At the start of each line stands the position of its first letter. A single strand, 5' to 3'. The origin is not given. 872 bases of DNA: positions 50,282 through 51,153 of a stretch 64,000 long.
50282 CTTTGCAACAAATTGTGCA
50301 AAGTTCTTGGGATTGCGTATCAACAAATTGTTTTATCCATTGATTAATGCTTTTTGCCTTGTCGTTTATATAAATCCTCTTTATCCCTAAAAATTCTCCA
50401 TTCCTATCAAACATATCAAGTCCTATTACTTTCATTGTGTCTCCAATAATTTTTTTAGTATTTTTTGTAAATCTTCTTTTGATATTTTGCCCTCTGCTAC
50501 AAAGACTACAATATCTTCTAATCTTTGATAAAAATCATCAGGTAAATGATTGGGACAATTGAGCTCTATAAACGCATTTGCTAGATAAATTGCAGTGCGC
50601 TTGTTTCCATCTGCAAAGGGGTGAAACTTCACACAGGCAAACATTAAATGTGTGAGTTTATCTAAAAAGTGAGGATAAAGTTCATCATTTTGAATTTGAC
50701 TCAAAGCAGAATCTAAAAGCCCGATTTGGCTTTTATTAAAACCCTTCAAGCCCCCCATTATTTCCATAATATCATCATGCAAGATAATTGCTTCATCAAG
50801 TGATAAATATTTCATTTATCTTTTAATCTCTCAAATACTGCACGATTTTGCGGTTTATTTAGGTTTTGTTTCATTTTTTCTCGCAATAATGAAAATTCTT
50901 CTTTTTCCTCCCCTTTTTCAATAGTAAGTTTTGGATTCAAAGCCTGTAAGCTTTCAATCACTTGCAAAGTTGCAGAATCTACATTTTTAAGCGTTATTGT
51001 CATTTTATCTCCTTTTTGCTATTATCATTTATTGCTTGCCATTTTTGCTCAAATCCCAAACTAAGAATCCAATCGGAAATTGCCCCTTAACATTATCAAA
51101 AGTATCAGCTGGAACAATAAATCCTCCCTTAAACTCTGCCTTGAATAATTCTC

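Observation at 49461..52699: Type IIG-like nuclease-methylase separated from its putative TRD by a Doc toxin-antitoxin cassette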

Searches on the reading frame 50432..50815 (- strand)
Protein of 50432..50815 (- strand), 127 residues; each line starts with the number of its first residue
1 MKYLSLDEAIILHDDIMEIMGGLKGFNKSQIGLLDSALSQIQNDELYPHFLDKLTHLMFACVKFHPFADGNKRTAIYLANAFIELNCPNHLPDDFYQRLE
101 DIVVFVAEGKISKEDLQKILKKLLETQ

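Call 3: search_protein_families(library=pfam, proteins=[window:50432-50815:-], max_evalue=0.1)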
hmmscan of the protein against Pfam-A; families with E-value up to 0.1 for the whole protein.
window:50432-50815:- (127 aa): 1 family
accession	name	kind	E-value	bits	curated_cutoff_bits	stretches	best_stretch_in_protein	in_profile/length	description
PF02661.23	Fic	-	3.7e-15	57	24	1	3-82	1-92/93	Fic/DOC family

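Call 4: search_protein_families(library=ncbifam, proteins=[window:50432-50815:-], max_evalue=0.1)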
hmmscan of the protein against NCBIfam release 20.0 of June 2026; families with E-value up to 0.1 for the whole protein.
window:50432-50815:- (127 aa): 2 families
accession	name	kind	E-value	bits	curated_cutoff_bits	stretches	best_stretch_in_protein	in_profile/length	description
TIGR01550.1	DOC_P1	subfamily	3e-10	40.3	38.65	1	4-120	2-120/122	type II toxin-antitoxin system death-on-curing family toxin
TIGR02613.1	mob_myst_B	hypoth_equivalog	0.058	13.3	124.4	1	59-84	117-142/186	mobile mystery protein B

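Call 5: search_protein_families(library=padloc, proteins=[window:50432-50815:-], max_evalue=0.1)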
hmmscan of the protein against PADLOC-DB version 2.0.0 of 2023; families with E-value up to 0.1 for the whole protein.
window:50432-50815:- (127 aa): 7 families
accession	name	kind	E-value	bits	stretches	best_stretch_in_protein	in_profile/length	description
PDLC04718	PDC-M59B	-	9.5e-18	62.8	1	2-125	6-128/159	-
PDLC04963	PDC-S23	-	9e-10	36.5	1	32-86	210-264/312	-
PDLC04965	PDC-S23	-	2.1e-09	35.2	1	34-88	225-283/327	-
PDLC04964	PDC-S23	-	5.6e-09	33.6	1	34-102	228-299/331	-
PDLC04848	PDC-S05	-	1.1e-08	33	1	37-99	199-256/291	-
PDLC04838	PDC-S04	-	0.00061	17.6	1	48-84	127-163/209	-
PDLC04966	PDC-S24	-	0.016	12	1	56-82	309-335/497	-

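Call 82: search_solved_structures(query=window:50432-50815:-, max_evalue=0.01, show_alignments=2)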
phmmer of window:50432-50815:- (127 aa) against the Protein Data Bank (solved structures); distinct sequences matched with E-value up to 0.01: 4.
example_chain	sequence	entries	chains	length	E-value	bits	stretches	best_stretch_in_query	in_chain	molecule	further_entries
3k33_A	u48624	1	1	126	8.1e-07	32.9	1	1-123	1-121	Death on curing protein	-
3dd7_A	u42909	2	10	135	7.1e-06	29.9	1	1-123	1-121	Death on curing protein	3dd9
3kh2_A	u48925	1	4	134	1.3e-05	29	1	1-123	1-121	Death on curing protein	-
9vzc_A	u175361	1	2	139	7.9e-05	26.5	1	41-124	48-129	Death-on-curing family protein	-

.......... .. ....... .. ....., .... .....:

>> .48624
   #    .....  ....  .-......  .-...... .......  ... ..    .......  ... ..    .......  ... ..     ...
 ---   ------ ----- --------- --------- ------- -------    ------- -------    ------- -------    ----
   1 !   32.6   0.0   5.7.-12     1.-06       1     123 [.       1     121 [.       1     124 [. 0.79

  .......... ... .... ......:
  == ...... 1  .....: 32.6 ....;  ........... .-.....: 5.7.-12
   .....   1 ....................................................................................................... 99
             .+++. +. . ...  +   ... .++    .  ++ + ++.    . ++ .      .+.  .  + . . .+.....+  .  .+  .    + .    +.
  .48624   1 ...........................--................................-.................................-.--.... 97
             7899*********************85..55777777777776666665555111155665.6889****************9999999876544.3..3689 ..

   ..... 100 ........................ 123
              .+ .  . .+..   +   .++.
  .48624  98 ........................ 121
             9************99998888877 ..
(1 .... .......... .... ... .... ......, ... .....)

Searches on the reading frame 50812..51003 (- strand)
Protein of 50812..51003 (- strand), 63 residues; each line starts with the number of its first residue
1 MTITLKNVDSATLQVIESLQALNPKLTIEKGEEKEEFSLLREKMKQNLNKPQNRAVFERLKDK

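Call 3: search_protein_families(library=pfam, proteins=[window:50812-51003:-], max_evalue=0.1)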
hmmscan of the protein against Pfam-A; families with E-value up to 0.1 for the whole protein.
window:50812-51003:- (63 aa): 0 families

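Call 4: search_protein_families(library=ncbifam, proteins=[window:50812-51003:-], max_evalue=0.1)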
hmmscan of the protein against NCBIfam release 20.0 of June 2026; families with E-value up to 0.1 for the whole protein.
window:50812-51003:- (63 aa): 2 families
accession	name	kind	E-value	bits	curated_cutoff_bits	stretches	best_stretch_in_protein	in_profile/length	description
TIGR02434.1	CobF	equivalog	0.006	16.2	195.8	1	7-55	12-60/250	precorrin-6A synthase (deacetylating)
TIGR01870.1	cas_TM1810_Csm2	hypoth_equivalog_domain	0.034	15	30.6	1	9-60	24-80/96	type III-A CRISPR-associated protein Csm2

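Call 5: search_protein_families(library=padloc, proteins=[window:50812-51003:-], max_evalue=0.1)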
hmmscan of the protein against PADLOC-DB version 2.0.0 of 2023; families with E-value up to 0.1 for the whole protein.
window:50812-51003:- (63 aa): 1 family
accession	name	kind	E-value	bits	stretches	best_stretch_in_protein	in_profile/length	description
PDLC01010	Csm2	-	0.0091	15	1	9-60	24-80/96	CRISPR type III-A/MTUBE-associated protein Csm2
